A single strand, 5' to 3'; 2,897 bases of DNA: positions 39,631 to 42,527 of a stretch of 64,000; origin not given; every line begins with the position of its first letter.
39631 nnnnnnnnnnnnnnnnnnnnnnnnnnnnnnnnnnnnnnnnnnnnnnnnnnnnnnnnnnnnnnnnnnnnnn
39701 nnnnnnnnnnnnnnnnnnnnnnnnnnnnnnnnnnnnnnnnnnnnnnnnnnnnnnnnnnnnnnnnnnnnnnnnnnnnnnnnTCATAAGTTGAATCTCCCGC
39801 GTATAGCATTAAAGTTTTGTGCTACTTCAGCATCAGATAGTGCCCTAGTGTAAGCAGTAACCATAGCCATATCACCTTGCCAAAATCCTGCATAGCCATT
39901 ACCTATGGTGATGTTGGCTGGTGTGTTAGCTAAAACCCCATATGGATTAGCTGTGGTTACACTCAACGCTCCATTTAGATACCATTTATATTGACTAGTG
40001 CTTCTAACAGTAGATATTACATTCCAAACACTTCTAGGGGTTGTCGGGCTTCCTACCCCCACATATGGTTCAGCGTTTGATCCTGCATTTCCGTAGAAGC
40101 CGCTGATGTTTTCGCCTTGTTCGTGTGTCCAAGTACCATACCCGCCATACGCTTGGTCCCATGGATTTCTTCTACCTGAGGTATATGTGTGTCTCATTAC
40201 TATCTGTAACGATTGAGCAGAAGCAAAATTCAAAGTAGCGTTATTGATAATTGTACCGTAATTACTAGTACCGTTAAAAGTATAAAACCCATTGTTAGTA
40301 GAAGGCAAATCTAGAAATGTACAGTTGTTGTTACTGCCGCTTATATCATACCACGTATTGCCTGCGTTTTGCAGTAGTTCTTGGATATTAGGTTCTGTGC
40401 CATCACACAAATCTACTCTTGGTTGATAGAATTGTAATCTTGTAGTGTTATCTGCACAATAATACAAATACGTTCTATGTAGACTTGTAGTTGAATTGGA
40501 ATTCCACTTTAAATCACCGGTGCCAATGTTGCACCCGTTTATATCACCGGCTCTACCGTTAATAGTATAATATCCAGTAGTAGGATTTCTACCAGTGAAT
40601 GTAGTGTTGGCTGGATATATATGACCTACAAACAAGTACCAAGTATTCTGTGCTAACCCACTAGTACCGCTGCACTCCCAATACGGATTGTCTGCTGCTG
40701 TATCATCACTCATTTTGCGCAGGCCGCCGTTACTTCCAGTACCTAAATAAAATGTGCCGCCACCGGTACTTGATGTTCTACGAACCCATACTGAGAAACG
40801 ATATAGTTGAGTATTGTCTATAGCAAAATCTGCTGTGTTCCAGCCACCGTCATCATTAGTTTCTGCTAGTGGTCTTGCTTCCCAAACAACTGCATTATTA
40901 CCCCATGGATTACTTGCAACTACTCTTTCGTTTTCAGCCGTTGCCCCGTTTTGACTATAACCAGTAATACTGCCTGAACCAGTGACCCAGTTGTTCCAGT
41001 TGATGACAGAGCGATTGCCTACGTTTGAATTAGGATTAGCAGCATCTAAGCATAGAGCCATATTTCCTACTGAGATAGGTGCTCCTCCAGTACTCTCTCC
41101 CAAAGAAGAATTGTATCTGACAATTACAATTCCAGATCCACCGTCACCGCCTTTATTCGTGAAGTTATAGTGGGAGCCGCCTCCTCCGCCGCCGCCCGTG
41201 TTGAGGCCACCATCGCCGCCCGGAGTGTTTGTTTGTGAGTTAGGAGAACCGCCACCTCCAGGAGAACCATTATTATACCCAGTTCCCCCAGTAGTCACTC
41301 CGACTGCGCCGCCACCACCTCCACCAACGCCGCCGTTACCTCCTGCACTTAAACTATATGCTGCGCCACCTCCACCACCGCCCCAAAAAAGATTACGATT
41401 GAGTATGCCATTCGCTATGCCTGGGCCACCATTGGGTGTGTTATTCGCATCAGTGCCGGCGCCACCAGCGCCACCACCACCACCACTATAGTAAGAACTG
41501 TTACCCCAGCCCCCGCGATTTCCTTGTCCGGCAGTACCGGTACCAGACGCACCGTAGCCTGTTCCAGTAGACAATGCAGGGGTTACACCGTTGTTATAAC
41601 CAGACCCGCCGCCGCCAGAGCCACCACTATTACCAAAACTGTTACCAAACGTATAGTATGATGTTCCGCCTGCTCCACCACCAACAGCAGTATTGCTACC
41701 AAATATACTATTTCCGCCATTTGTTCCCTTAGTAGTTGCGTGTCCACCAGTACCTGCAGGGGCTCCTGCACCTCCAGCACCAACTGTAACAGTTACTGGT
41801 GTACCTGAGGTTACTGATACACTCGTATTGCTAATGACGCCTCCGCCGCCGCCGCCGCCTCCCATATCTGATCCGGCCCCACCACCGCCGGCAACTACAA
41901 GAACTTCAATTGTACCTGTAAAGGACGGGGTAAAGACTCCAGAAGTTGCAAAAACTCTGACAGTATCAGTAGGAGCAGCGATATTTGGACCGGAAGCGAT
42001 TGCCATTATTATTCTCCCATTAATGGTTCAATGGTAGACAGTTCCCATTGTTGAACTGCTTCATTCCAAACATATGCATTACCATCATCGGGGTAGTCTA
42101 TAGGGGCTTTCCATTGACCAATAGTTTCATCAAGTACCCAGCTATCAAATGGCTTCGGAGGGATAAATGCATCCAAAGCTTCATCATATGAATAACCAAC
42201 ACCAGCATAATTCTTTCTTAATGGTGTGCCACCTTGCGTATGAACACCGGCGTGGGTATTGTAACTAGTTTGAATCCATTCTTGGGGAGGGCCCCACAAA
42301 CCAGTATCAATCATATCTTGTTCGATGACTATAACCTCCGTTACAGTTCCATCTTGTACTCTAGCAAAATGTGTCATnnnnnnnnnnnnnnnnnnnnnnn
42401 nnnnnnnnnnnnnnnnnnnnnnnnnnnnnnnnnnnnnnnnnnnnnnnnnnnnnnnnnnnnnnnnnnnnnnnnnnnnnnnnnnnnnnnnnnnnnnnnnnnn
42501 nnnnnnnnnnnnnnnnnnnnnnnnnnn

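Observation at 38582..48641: Array of eight paralogous fibre genes with conserved N- and C-termini around a Laminin_G_3/ConA-like jellyroll domain, two carrying long poly-Gly inserts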

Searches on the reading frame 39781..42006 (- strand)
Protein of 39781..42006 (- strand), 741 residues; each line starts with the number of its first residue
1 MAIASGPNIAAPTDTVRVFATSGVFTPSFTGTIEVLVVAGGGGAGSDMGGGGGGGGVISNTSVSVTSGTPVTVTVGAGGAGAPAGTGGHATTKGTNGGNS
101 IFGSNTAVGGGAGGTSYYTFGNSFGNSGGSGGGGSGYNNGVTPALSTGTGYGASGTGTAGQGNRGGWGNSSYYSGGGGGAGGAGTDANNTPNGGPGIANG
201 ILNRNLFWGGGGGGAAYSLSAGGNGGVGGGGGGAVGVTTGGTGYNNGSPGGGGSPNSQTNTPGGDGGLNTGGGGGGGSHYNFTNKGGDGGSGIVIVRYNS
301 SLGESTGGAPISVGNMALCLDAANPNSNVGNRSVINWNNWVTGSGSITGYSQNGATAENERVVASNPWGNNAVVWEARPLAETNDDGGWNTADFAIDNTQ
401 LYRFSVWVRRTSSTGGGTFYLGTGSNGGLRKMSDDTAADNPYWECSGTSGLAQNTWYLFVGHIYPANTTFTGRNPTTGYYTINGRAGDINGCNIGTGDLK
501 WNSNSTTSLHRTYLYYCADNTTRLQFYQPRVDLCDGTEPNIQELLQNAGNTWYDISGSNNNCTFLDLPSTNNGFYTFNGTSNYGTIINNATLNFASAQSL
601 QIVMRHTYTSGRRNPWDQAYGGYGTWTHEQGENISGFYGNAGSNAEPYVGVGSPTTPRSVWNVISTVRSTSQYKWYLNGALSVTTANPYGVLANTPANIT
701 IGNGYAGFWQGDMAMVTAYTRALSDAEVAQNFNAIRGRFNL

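Call 3: search_protein_families(library=pfam, proteins=[window:39781-42006:-], max_evalue=0.01)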
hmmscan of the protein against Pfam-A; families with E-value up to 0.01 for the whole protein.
window:39781-42006:- (741 aa): 2 families
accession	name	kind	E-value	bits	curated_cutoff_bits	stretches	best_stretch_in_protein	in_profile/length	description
PF21722.4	Gly_rich_2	-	2.6e-11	44.4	24.3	1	23-229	4-220/226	Glycine-rich domain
PF13385.13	Laminin_G_3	-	1.7e-09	38.4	27.6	1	579-729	2-151/151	Concanavalin A-like lectin/glucanases superfamily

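Call 4: search_protein_families(library=phrogs, proteins=[window:39781-42006:-], max_evalue=0.001)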
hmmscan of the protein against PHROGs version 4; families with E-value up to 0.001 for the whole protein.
window:39781-42006:- (741 aa): 3 families
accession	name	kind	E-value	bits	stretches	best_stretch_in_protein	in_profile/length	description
phrog_2295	-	unknown function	4e-37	129.3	1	16-301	578-849/1183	-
phrog_8510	-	head and packaging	3.9e-08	32.5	1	345-738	511-903/1348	virion structural protein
phrog_863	-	tail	1.7e-06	28.2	1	15-201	399-598/690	tail fiber assembly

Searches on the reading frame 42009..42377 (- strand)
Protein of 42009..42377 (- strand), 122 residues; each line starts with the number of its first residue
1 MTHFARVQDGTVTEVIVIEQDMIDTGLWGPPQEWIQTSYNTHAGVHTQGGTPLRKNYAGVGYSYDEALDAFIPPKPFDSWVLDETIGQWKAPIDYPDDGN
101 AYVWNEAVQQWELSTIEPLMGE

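Call 3: search_protein_families(library=pfam, proteins=[window:42009-42377:-], max_evalue=0.01)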
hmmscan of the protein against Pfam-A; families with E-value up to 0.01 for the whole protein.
window:42009-42377:- (122 aa): 0 families

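Call 4: search_protein_families(library=phrogs, proteins=[window:42009-42377:-], max_evalue=0.001)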
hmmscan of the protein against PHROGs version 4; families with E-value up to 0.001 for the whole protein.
window:42009-42377:- (122 aa): 2 families
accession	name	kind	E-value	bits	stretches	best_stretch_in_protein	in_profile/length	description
phrog_7759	-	unknown function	4.1e-31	109.2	1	1-112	1-119/125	-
phrog_14370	-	unknown function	6.8e-07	30.2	1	1-74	2-57/63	-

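Call 67: find_related_loci(query=window:42009-42377:-, collection=viral_contigs, flank=6000)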
Query window:42009-42377:- (122 aa) in viral_contigs; peptide patterns used: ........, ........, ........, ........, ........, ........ (x = any residue, [..] = any of these).
97 stretches matched a pattern; 46 encode a relative of the query (tblastn E <= 1e-3); 46 distinct loci.
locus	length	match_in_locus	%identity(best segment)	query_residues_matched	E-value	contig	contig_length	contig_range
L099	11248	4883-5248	80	1-122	9e-65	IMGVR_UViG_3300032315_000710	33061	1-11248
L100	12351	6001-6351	56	1-116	1e-41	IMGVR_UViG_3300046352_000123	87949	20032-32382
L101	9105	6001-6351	56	1-116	1e-41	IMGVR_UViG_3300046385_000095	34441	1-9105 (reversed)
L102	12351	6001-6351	56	1-116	1e-41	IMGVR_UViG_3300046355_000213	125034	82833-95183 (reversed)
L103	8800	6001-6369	51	1-113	8e-34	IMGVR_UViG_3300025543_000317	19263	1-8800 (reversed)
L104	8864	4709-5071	48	1-115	6e-34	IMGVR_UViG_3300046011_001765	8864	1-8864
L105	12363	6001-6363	50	1-115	6e-34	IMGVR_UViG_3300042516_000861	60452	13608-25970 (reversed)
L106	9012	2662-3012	45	1-112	4e-32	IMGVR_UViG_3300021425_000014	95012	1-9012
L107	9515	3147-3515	43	1-113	5e-32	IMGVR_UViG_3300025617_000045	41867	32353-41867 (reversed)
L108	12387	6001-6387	48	1-122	4e-31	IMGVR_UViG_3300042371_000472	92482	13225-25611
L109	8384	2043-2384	49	1-111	2e-30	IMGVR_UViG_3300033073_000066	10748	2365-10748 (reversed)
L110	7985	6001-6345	49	1-116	2e-29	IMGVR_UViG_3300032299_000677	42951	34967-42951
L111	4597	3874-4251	44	1-113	1e-29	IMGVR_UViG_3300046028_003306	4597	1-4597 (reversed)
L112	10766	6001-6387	46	1-122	1e-28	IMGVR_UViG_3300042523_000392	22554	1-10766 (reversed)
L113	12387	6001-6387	46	1-122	1e-28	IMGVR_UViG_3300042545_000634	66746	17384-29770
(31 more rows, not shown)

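Call 70: search_solved_structures(query=window:42009-42377:-, max_evalue=10, show_alignments=3)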
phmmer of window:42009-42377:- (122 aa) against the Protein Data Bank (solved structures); distinct sequences matched with E-value up to 10: 2.
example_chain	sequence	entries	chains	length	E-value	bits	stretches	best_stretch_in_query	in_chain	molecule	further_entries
7ypx_a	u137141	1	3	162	0.15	15.6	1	3-45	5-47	tail fiber chaperone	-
4g81_D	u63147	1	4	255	0.98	12.9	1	53-92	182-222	Putative hexonate dehydrogenase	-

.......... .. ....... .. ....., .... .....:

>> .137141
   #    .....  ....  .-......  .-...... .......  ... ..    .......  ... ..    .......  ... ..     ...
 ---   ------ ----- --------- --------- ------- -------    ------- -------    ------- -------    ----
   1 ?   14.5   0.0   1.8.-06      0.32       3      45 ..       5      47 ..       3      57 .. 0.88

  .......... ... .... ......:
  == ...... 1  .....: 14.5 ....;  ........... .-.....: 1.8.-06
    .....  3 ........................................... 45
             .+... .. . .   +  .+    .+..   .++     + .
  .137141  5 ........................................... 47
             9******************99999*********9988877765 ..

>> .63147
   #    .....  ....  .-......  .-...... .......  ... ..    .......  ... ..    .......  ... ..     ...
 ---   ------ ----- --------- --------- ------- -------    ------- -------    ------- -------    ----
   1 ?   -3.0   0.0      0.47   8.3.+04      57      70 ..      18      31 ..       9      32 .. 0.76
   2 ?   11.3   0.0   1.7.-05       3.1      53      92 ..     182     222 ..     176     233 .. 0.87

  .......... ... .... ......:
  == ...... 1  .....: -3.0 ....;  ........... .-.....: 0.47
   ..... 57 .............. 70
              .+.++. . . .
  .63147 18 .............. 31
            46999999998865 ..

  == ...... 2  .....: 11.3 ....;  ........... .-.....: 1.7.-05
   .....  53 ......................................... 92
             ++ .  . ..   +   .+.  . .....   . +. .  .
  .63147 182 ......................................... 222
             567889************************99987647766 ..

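Call 73: search_solved_structures(query=A4, max_evalue=10, show_alignments=2)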
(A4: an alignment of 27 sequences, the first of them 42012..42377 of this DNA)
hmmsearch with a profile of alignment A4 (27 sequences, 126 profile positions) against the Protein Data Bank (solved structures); distinct sequences matched with E-value up to 10: 0.

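Call 74: search_dna_similar(query=window:42012-42377:-, collection=phages, mode=protein, max_evalue=0.001, max_rows=40, rows=spread)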
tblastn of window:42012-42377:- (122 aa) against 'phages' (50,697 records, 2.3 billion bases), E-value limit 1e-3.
Records with a match: 37; places in all: 45; records where one place covers at least 80% of the query: 30.
Best place of each record, by identity: <60% 37.
By first word of the organism name: Synechococcus 14; Methylophilales 4; Pelagibacter 4; Caudoviricetes 3; Roseobacter 2; Phage 2; Caudovirales 2; Prochlorococcus 2; Cyanophage 2; Pontimonas 1; and 1 more.
By host as written in the record: - 9; Methylophilales_sp._H5P1 4; Synechococcus sp. WH8102 4; Synechococcus sp. WH7803 3; Candidatus Pelagibacter ubique HTCC1062 2; Synechococcus str. WH8109 2; Candidatus Pelagibacter sp. HTCC1062 2; Prochlorococcus sp. MIT9303 2; and 8 more.
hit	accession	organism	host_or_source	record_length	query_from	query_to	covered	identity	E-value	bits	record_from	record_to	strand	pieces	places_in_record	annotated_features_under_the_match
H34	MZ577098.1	Methylophilales phage Melnitz-3 EXVC039M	Methylophilales_sp._H5P1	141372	1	116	95%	56.0%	9e-27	108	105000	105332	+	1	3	hypothetical protein (x2)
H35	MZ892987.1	Roseobacter phage CRP-207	Rhodobacteraceae bacterium FZCC0040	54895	1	113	93%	55.8%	5e-37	137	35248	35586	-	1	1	hypothetical protein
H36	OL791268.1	Phage zth2-2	-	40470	1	112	92%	54.6%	9e-35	131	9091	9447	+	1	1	record has no annotation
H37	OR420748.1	Roseobacter phage CRP-143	Paracoccaceae bacterium strain FZCC0023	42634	1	113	93%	53.8%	2e-35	133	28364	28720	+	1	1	hypothetical protein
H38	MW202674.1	Caudoviricetes sp.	Manatee Spring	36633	1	113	93%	52.2%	6e-32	123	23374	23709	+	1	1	hypothetical protein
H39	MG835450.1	Pontimonas phage phiPsal1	Pontimonas salivibrio CL-TW6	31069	1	111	91%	52.1%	3e-26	107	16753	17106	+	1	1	hypothetical protein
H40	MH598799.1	Pelagibacter phage HTVC025P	Candidatus Pelagibacter ubique HTCC1062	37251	1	113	93%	44.7%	2e-28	113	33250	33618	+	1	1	hypothetical protein (x2)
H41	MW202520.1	Caudoviricetes sp.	Manatee Spring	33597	1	111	91%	45.0%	1e-26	108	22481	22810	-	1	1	hypothetical protein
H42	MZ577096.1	Methylophilales phage Melnitz-2 EXVC040M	Methylophilales_sp._H5P1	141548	1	112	92%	44.2%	1e-24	102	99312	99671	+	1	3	hypothetical protein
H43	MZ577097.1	Methylophilales phage Melnitz EXVC044M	Methylophilales_sp._H5P1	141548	1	112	92%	44.2%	1e-24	102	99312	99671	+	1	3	hypothetical protein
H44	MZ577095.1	Methylophilales phage Melnitz-1 EXVC043M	Methylophilales_sp._H5P1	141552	1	112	92%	44.2%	1e-24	102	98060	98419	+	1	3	hypothetical protein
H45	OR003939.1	Phage DSL-LC04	Gammaproteobacteria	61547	5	111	88%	43.9%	1e-20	91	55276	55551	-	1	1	hypothetical protein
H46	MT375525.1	Pelagibacter phage Greip EXVC021P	Candidatus Pelagibacter ubique HTCC1062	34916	1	113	93%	40.8%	4e-22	96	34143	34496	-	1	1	hypothetical protein | DNA stabilization protein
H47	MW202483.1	Caudoviricetes sp.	Manatee Spring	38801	1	111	91%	38.0%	5e-14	72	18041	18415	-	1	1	hypothetical protein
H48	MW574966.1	phage 023Pt_psg01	unknown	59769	1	114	93%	36.2%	6e-15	75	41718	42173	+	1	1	hypothetical protein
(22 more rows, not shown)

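Call 75: get_annotated_region(hit=H34, flank=9000)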
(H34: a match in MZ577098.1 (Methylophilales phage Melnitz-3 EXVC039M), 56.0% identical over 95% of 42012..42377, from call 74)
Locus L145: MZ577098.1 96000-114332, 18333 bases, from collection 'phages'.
description: Methylophilales phage Melnitz-3 EXVC039M, complete genome.
organism: Methylophilales phage Melnitz-3 EXVC039M (NCBI taxid 2832341)
taxonomy: Viruses; Duplodnaviria; Heunggongvirae; Uroviricota; Caudoviricetes; Kyanoviridae
host: Methylophilales_sp._H5P1; source: -; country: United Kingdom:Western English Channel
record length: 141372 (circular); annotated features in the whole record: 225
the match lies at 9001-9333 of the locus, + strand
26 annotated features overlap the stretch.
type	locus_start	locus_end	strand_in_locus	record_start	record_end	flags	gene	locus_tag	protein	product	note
CDS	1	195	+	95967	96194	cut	-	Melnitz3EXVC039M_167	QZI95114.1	hypothetical protein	-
CDS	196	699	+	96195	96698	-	-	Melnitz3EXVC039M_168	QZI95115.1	hypothetical protein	-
CDS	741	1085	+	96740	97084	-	-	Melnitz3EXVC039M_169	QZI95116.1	hypothetical protein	-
CDS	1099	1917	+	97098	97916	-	-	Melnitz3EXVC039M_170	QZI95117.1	putative tail fiber protein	-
CDS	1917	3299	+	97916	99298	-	-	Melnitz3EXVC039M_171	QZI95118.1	hypothetical protein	-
CDS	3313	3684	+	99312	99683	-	-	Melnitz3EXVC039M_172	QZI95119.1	hypothetical protein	-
CDS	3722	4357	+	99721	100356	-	-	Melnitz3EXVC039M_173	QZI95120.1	hypothetical protein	-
CDS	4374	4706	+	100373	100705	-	-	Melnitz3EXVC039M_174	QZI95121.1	hypothetical protein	-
CDS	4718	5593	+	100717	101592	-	-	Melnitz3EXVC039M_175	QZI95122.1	hypothetical protein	-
CDS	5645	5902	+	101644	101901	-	-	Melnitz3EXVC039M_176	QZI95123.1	hypothetical protein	-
CDS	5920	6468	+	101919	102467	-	-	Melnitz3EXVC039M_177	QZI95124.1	hypothetical protein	-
CDS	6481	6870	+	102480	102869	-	-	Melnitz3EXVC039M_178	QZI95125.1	tail assembly chaperone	-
CDS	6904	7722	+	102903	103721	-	-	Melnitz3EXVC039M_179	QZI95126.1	hypothetical protein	-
CDS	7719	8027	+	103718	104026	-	-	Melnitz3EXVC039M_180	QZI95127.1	tail assembly chaperone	-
CDS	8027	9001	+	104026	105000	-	-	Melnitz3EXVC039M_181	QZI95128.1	hypothetical protein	-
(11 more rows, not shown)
